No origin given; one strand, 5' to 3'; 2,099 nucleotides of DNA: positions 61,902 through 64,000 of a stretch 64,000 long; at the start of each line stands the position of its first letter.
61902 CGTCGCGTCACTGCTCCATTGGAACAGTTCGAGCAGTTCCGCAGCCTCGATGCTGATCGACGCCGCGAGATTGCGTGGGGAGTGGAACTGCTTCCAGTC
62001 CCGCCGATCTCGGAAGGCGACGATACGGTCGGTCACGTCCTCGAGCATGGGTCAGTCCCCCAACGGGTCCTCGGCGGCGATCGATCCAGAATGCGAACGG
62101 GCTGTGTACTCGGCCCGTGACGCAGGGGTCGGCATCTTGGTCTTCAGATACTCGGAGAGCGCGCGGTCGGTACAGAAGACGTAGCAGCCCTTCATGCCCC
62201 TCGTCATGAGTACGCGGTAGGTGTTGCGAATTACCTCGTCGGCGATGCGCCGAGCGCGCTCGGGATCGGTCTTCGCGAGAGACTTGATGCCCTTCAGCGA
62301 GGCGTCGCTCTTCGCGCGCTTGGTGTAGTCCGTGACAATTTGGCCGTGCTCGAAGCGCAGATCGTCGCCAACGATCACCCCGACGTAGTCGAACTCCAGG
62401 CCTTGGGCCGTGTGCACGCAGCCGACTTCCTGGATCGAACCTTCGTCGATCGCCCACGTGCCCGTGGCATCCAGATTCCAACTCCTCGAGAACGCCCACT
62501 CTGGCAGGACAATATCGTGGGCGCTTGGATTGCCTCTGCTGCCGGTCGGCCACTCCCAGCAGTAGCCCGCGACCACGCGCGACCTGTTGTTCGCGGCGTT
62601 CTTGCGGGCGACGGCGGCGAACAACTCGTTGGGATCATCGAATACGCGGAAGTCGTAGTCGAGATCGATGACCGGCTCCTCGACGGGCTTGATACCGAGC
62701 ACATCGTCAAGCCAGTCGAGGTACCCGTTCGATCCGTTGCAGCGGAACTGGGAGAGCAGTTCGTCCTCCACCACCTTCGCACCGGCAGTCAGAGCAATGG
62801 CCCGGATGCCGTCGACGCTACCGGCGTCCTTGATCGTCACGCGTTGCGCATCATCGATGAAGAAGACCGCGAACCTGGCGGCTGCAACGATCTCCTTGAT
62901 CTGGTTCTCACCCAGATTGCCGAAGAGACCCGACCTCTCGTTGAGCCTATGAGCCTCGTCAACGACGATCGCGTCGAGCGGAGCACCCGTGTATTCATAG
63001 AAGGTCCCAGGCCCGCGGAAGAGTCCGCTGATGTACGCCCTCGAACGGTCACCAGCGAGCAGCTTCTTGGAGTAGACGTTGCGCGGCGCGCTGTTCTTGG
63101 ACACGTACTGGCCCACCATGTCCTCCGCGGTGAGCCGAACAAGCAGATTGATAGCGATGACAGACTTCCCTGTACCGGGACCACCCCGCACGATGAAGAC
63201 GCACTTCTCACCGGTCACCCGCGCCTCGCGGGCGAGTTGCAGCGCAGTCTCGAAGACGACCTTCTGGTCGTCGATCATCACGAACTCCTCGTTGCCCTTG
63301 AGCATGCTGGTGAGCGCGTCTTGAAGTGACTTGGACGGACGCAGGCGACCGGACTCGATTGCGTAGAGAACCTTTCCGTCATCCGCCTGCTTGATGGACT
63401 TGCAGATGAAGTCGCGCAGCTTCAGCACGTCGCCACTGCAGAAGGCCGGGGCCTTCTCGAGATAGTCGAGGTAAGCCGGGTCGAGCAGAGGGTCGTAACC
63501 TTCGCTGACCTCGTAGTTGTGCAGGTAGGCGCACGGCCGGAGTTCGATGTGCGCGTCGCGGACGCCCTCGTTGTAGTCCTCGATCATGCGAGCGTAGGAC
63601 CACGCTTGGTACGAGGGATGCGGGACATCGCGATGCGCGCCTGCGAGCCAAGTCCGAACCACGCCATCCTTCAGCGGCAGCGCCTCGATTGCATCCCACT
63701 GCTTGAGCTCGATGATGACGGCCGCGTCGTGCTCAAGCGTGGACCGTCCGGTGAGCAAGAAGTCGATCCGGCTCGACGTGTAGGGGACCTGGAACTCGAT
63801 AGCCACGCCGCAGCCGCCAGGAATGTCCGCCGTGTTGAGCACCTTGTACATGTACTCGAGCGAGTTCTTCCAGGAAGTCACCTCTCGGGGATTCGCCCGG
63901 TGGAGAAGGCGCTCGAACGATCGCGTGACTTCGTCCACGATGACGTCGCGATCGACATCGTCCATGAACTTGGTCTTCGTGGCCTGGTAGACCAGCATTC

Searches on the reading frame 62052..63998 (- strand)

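Call 36: search_protein_families(library=pfam, proteins=[window:62052-63998:-], max_evalue=0.001)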
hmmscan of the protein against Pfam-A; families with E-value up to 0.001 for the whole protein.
window:62052-63998:- (648 aa): 1 family
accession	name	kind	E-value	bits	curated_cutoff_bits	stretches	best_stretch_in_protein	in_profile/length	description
PF09848.15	SLFN-g3_helicase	-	1e-95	321.5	24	1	265-611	1-354/354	Schlafen group 3, DNA/RNA helicase domain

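Call 85: search_protein_families(library=padloc, proteins=[window:62052-63998:-], max_evalue=0.01)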
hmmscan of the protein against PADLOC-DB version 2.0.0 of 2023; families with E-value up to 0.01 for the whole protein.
window:62052-63998:- (648 aa): 3 families
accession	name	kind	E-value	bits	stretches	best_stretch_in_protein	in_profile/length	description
PDLC05014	PDC-S41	-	8.1e-14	48.9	2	529-608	557-622/657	-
PDLC02350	AbiO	-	4.2e-07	27.1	1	249-392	187-303/468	AbiO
PDLC02372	Nhi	-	1.6e-06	25.1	1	256-389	198-303/470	-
